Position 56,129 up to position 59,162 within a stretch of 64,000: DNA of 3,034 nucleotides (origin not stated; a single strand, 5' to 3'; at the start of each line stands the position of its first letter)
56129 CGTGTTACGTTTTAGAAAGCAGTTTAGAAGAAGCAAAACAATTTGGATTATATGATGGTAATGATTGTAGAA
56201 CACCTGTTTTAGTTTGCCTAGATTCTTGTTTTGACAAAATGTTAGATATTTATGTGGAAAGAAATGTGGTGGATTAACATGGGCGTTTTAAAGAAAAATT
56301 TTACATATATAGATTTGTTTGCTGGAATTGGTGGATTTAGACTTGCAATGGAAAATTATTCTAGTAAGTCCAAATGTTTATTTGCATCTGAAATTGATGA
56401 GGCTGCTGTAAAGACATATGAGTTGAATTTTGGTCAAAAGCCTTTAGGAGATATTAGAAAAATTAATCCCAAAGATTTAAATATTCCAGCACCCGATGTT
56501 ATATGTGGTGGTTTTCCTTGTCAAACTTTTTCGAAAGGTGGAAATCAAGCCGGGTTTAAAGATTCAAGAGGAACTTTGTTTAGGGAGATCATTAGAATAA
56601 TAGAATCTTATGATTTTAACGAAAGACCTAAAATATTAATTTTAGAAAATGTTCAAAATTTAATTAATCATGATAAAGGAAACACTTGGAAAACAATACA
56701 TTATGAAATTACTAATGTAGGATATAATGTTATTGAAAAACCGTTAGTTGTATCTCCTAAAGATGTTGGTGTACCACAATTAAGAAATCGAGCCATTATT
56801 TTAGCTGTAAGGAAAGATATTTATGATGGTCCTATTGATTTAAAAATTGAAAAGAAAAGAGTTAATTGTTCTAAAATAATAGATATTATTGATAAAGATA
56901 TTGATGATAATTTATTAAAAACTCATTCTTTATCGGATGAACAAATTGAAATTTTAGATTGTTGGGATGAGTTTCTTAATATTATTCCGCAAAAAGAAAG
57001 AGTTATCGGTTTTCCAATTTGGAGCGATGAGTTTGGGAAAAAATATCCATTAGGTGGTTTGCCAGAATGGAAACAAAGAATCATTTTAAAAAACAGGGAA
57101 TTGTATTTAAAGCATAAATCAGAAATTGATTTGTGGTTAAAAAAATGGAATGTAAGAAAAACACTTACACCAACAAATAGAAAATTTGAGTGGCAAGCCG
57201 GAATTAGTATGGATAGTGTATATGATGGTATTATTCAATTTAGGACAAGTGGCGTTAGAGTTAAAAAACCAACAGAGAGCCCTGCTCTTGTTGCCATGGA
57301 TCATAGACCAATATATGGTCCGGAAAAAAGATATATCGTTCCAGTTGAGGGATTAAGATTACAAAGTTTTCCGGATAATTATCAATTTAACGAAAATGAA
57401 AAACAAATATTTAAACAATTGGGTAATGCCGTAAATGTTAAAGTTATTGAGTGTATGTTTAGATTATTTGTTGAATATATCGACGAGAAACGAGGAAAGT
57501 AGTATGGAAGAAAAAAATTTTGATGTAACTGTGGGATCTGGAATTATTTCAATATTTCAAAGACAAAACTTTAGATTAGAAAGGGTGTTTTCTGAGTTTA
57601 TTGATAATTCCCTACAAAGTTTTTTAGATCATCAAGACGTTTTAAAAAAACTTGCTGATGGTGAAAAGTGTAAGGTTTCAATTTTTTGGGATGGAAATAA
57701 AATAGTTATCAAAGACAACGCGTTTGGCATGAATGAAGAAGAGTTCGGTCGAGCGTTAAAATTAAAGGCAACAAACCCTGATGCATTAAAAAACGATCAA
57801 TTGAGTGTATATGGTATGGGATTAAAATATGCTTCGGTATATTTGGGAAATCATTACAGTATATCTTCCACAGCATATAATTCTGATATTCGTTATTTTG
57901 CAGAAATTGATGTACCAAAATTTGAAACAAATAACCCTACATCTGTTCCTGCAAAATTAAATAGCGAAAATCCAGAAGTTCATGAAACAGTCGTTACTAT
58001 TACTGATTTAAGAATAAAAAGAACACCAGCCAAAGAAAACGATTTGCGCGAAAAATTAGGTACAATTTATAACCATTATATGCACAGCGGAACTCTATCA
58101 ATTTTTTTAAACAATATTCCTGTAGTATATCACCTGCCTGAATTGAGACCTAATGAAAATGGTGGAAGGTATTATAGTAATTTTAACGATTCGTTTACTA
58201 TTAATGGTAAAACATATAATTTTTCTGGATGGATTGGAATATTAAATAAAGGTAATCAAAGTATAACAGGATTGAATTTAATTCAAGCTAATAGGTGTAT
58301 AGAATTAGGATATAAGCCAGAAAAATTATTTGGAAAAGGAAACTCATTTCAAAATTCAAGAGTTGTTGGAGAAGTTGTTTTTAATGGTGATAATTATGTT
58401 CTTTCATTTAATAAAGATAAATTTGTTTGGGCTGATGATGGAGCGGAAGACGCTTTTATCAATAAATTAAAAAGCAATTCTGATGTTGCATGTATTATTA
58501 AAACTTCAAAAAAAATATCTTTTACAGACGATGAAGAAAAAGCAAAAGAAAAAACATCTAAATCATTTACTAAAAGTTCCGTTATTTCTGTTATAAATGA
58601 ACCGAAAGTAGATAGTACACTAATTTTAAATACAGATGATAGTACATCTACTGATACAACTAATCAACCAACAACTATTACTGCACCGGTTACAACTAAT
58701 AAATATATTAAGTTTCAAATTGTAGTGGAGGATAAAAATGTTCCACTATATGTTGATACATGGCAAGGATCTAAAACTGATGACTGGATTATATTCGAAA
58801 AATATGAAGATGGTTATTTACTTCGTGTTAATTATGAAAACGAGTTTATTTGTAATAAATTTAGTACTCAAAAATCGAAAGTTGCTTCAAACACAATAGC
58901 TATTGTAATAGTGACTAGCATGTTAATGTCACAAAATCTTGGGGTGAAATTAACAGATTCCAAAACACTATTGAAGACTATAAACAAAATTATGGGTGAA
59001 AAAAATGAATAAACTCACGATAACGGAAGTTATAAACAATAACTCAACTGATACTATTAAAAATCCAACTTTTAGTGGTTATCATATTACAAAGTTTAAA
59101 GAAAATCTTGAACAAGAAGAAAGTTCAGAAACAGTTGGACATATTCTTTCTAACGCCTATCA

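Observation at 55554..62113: Six-gene translationally coupled defence operon: C protein, small nuclease candidate, m5C MTase, MORC-like GHKL ATPase, DEAD-Z1 motor, PD-(D/E)xK protein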

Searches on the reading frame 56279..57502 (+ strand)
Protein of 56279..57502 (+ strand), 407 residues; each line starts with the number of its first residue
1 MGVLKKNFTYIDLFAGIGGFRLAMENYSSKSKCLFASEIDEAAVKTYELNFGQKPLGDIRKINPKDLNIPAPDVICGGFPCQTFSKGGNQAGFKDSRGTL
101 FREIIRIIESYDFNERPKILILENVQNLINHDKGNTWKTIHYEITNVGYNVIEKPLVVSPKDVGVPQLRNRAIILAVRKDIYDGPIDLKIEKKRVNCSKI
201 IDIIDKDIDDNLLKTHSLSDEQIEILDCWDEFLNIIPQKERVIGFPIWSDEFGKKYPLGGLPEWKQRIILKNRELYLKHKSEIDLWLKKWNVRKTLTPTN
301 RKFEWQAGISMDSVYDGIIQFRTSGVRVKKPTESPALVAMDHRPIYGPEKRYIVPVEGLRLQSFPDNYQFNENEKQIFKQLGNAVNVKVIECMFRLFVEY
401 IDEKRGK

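Call 3: search_protein_families(library=pfam, proteins=[window:56279-57502:+], max_evalue=0.1)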
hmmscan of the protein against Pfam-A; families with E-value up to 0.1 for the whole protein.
window:56279-57502:+ (407 aa): 2 families
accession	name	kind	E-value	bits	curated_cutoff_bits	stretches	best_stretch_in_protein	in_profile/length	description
PF00145.23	DNA_methylase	-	3.4e-74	250.6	22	1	8-393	1-318/324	C-5 cytosine-specific DNA methylase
PF02475.24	TRM5-TYW2_MTfase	-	0.0055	17.1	28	1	5-50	35-79/164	TRM5/TYW2 methyltransferase domain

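Call 4: search_protein_families(library=padloc, proteins=[window:56279-57502:+], max_evalue=0.1)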
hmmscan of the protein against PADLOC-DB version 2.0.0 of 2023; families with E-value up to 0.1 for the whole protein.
window:56279-57502:+ (407 aa): 61 families (the best 25 are shown)
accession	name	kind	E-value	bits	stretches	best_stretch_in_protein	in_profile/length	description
PDLC00034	DruM2|DruM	-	3.5e-91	303.9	1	5-399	5-426/457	DNA cytosine methylase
PDLC03272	MTase_II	-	2.8e-83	278.3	1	5-404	72-393/407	Type II methyltransferase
PDLC03220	MTase_II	-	1.4e-60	203.4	2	7-176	11-184/525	Type II methyltransferase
PDLC03378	MTase_II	-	8.9e-59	197.5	1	7-404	2-333/344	Type II methyltransferase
PDLC03361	MTase_II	-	1.2e-51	174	2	6-218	85-326/455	Type II methyltransferase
PDLC03217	MTase_II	-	1.6e-51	173.7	2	7-220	384-586/703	Type II methyltransferase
PDLC03234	MTase_II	-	2e-51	173.4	2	5-184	2-181/375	Type II methyltransferase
PDLC02653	DrmMII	-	1.7e-50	169.8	2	6-218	3-209/333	DrmMII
PDLC00033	DruM2|DruM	-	5.9e-43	145.6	2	5-196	19-216/368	DNA cytosine methylase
PDLC03242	MTase_II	-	1.4e-42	144.1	1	8-181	101-264/409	Type II methyltransferase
PDLC00026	DruM2|DruM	-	6.8e-42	142.2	1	6-401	3-318/336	DNA cytosine methylase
PDLC03326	MTase_II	-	2.6e-41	140.2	2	9-184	6-182/412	Type II methyltransferase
PDLC03237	MTase_II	-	3.3e-39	132.5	2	7-183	793-974/1036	Type II methyltransferase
PDLC03734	oMTase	-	1e-38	131.5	2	11-194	7-184/444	orphan methyltransferase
PDLC03716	oMTase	-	1.3e-37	127.7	1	5-216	36-238/349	orphan methyltransferase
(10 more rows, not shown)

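Call 5: search_protein_families(library=ncbifam, proteins=[window:56279-57502:+], max_evalue=0.1)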
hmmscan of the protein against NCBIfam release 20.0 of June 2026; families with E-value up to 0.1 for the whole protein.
window:56279-57502:+ (407 aa): 3 families
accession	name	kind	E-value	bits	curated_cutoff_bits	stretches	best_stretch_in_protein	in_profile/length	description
TIGR00675.1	dcm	superfamily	4.6e-69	233.6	100.65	1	10-393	1-325/329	DNA (cytosine-5-)-methyltransferase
NF007772.0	PRK10458.1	subfamily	1.3e-30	106.4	710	1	6-181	87-290/472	DNA cytosine methylase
NF047824.1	tRNAwyosineTaw2Meth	equivalog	0.00077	19.2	350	1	6-147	93-227/245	tRNA(Phe) (4-demethylwyosine(37)-C(7)) aminocarboxypropyltransferase Taw2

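Call 92: search_solved_structures(query=window:56279-57502:+, max_evalue=1e-10)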
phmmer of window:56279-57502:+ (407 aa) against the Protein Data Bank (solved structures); distinct sequences matched with E-value up to 1e-10: 22.
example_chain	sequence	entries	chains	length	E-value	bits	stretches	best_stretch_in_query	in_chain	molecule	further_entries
10mh_A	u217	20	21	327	5.8e-48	167.2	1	8-181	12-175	PROTEIN (CYTOSINE-SPECIFIC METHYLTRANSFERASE HHAI) | HaeIII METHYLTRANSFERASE | Modification methylase HhaI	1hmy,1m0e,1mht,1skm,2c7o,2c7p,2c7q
1svu_A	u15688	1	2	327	6.4e-48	167.1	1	8-181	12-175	Modification methylase HhaI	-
1fjx_A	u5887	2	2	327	6.8e-48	167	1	8-181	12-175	HHAI DNA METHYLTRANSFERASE | MODIFICATION METHYLASE HHAI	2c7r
2i9k_A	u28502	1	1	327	8e-48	166.8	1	8-181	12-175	Modification methylase HhaI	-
2uyh_A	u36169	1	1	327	1e-47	166.4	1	8-181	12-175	MODIFICATION METHYLASE HHAI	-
2zcj_A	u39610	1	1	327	1.5e-47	165.9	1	8-181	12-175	Modification methylase HhaI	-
2uyc_A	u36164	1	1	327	2.8e-47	165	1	8-181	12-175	MODIFICATION METHYLASE HHAI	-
2uz4_A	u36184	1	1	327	2.8e-47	165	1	8-181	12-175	MODIFICATION METHYLASE HHAI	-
2z6q_A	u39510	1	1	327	3.6e-47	164.6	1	8-181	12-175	Modification methylase HhaI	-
2z6u_A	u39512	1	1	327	4e-47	164.5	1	8-181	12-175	Modification methylase HhaI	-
2z6a_A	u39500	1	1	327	1e-46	163.1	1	8-181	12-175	Modification methylase HhaI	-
3lx6_A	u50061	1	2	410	1.3e-22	83.7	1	8-181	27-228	Cytosine-specific methyltransferase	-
1dct_A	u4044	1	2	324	2.1e-22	83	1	10-181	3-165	PROTEIN (MODIFICATION METHYLASE HAEIII)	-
3me5_A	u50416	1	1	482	2.6e-22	82.7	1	8-181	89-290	Cytosine-specific methyltransferase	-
3ubt_Y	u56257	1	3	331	5.2e-21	78.5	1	10-181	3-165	Modification methylase HaeIII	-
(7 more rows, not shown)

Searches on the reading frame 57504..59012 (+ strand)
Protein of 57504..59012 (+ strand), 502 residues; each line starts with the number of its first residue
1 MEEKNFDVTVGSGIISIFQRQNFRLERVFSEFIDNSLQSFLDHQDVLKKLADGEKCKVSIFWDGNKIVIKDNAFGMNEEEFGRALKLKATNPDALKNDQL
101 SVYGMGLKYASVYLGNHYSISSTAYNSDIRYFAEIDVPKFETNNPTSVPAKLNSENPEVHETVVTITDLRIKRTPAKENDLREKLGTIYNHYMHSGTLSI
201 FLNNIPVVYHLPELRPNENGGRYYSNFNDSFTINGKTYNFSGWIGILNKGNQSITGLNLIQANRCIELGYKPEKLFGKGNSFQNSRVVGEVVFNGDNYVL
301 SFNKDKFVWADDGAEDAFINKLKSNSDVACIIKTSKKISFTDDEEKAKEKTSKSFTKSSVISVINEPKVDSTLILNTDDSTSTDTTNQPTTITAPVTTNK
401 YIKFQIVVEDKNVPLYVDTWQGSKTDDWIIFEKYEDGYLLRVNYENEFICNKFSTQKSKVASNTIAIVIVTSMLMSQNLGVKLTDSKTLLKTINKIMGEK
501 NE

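Call 3: search_protein_families(library=pfam, proteins=[window:57504-59012:+], max_evalue=0.1)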
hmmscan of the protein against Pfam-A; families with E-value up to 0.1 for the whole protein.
window:57504-59012:+ (502 aa): 2 families
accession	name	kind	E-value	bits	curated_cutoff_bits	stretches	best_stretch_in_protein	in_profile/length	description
PF13589.12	HATPase_c_3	-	8e-15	55.5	25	1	25-145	3-113/137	Histidine kinase-, DNA gyrase B-, and HSP90-like ATPase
PF02518.31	HATPase_c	-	0.0021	18.9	26.4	1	24-110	5-80/111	Histidine kinase-, DNA gyrase B-, and HSP90-like ATPase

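Call 4: search_protein_families(library=padloc, proteins=[window:57504-59012:+], max_evalue=0.1)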
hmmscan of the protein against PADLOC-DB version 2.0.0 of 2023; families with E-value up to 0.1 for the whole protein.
window:57504-59012:+ (502 aa): 1 family
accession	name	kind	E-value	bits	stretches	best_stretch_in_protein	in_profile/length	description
PDLC02204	MzaB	-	0.00048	16.7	1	55-124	43-115/500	-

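Call 5: search_protein_families(library=ncbifam, proteins=[window:57504-59012:+], max_evalue=0.1)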
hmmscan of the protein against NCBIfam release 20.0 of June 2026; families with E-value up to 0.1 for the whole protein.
window:57504-59012:+ (502 aa): 2 families
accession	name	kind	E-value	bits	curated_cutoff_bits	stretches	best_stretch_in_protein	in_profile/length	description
NF041932.1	MzaB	equivalog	1.3e-05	23.7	850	1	53-124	28-102/480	MZA anti-phage system associated ATPase MzaB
NF010683.0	PRK14083.1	equivalog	0.048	12.1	455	0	440-496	536-591/604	HSP90 family protein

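Call 43: search_solved_structures(query=window:57504-59012:+, max_evalue=1)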
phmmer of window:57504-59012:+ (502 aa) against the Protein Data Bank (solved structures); distinct sequences matched with E-value up to 1: 0.
